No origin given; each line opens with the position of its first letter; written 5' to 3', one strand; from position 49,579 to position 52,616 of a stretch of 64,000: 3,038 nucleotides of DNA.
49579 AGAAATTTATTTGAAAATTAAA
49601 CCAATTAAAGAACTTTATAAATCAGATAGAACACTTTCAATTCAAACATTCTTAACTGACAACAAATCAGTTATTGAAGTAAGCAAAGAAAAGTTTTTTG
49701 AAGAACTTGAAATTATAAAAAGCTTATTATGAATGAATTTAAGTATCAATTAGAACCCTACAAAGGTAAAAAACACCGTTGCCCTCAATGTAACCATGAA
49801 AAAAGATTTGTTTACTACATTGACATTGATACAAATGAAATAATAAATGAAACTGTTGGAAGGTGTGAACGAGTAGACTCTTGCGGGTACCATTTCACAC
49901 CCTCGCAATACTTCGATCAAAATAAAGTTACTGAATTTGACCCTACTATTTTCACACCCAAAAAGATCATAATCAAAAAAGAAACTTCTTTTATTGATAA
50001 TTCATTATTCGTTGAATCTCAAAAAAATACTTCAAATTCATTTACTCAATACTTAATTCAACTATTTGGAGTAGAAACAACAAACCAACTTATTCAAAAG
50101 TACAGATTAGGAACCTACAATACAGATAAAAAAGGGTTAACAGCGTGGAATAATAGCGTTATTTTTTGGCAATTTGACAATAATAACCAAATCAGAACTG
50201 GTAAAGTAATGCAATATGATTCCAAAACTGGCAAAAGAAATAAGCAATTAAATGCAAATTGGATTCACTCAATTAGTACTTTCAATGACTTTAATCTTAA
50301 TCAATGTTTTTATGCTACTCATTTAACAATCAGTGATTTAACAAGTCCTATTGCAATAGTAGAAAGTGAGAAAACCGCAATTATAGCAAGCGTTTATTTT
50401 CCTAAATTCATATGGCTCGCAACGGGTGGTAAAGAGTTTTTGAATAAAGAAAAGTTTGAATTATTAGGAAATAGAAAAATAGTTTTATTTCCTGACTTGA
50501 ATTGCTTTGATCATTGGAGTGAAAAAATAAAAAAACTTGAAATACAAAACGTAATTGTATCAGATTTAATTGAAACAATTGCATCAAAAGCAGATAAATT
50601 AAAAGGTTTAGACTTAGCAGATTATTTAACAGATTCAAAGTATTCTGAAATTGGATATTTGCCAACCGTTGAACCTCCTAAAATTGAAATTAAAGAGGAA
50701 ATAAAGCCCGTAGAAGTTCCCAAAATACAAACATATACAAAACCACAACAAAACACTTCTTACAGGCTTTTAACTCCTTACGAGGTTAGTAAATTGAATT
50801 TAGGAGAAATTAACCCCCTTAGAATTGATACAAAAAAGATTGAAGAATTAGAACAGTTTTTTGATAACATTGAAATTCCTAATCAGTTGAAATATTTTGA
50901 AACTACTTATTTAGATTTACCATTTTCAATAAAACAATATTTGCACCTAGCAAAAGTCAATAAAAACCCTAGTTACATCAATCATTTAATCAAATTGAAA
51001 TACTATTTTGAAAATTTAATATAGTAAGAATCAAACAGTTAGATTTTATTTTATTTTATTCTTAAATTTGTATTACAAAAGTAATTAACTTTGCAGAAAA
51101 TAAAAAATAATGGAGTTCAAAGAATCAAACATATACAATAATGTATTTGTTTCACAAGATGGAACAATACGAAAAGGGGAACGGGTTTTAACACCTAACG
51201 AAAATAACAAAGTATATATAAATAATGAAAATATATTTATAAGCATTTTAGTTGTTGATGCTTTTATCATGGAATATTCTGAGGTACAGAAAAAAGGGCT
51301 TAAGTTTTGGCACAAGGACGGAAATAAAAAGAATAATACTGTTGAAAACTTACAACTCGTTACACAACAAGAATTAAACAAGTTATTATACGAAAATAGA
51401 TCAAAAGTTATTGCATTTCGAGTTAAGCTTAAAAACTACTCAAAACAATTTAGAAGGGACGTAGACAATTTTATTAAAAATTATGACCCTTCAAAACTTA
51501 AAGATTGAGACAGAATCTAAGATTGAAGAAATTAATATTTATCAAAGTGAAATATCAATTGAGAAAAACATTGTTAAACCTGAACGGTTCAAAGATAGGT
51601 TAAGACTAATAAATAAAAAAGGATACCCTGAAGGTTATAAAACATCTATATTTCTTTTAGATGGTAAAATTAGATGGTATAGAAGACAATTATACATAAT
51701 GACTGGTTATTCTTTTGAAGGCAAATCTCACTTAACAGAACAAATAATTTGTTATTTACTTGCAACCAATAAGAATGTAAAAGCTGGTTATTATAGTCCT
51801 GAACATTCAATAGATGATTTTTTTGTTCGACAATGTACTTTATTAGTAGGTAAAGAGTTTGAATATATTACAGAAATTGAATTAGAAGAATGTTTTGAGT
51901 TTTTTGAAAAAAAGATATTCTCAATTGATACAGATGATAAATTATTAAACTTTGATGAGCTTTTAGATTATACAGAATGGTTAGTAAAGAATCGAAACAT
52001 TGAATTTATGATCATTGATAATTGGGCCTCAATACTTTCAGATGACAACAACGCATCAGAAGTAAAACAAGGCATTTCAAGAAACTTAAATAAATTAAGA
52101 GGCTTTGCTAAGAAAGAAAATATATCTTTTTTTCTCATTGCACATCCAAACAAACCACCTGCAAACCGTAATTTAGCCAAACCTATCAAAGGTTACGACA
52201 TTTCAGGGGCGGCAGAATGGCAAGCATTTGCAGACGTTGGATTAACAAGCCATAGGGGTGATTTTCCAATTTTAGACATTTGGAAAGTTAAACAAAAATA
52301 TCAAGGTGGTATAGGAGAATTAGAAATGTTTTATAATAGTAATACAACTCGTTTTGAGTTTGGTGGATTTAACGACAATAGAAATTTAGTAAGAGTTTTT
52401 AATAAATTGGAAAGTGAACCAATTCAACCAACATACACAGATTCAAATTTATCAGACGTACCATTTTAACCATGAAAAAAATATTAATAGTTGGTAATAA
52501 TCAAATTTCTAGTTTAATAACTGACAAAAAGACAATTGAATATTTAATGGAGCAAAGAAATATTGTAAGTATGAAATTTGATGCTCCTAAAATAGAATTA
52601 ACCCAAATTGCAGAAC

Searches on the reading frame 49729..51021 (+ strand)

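Call 26: search_protein_families(library=pfam, proteins=[window:49729-51021:+], max_evalue=0.001)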
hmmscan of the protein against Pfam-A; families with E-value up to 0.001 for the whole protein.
window:49729-51021:+ (431 aa): 3 families
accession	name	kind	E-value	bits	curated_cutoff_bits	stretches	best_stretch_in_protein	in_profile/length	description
PF19898.4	DUF6371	-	1.5e-52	177.8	27.7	1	103-257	1-150/150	Domain of unknown function (DUF6371)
PF21957.2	Zn_ribbon_16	-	6.5e-25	87.3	27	1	4-66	1-64/65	Zinc beta-ribbon finger, putative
PF22292.1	DUF6965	-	2.4e-05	24.6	25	1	370-429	2-66/66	Domain of unknown function (DUF6965)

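Call 39: search_protein_families(library=phrogs, proteins=[window:49729-51021:+], max_evalue=0.00001)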
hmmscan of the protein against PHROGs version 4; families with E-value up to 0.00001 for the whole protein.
window:49729-51021:+ (431 aa): 0 families

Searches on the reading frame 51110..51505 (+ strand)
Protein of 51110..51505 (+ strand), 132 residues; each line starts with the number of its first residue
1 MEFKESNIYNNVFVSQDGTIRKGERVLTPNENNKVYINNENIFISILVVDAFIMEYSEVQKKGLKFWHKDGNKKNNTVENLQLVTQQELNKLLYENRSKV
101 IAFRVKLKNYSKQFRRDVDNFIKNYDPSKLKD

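Call 26: search_protein_families(library=pfam, proteins=[window:51110-51505:+], max_evalue=0.001)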
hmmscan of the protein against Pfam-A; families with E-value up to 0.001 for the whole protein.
window:51110-51505:+ (132 aa): 1 family
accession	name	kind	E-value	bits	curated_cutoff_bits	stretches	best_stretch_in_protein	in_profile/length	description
PF13392.12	HNH_3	-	7.4e-07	29.2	24.8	1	62-90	17-45/46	HNH endonuclease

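Call 39: search_protein_families(library=phrogs, proteins=[window:51110-51505:+], max_evalue=0.00001)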
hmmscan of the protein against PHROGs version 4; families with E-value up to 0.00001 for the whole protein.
window:51110-51505:+ (132 aa): 3 families
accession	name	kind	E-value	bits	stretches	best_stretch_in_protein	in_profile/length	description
phrog_959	-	DNA, RNA and nucleotide metabolism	4e-11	43.8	1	3-98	8-111/138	HNH endonuclease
phrog_59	-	DNA, RNA and nucleotide metabolism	1.4e-09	38.8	1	1-91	138-233/423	HNH endonuclease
phrog_14913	-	DNA, RNA and nucleotide metabolism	8.1e-06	26.9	1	48-125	41-119/149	HNH endonuclease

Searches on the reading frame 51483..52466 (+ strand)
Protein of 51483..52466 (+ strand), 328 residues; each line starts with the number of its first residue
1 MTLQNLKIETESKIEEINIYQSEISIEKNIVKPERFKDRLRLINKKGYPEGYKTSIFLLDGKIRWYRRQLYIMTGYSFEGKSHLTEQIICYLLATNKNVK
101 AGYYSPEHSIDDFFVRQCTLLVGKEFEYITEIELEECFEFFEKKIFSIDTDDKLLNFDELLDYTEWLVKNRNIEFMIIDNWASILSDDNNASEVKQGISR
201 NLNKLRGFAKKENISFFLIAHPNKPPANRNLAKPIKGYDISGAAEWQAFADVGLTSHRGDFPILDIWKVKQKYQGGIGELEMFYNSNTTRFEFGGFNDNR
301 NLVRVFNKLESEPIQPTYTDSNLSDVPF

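Call 26: search_protein_families(library=pfam, proteins=[window:51483-52466:+], max_evalue=0.001)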
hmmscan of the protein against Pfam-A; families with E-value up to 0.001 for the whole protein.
window:51483-52466:+ (328 aa): 2 families
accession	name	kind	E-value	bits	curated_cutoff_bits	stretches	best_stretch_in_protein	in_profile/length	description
PF03796.21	DnaB_C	-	2.3e-05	24.3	27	1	56-292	6-254/255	DnaB-like helicase C terminal domain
PF13481.12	AAA_25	-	0.00043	20.4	27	0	160-225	131-193/195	AAA domain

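Call 39: search_protein_families(library=phrogs, proteins=[window:51483-52466:+], max_evalue=0.00001)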
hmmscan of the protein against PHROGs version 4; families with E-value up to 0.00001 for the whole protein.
window:51483-52466:+ (328 aa): 3 families
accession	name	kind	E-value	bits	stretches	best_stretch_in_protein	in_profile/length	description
phrog_239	-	DNA, RNA and nucleotide metabolism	1.6e-27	97.8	1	19-292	309-597/801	DNA primase/helicase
phrog_5482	-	unknown function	3.2e-20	73.2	1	60-316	44-321/341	-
phrog_18375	-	DNA, RNA and nucleotide metabolism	2.1e-10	40.5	1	42-291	350-612/644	DNA primase/helicase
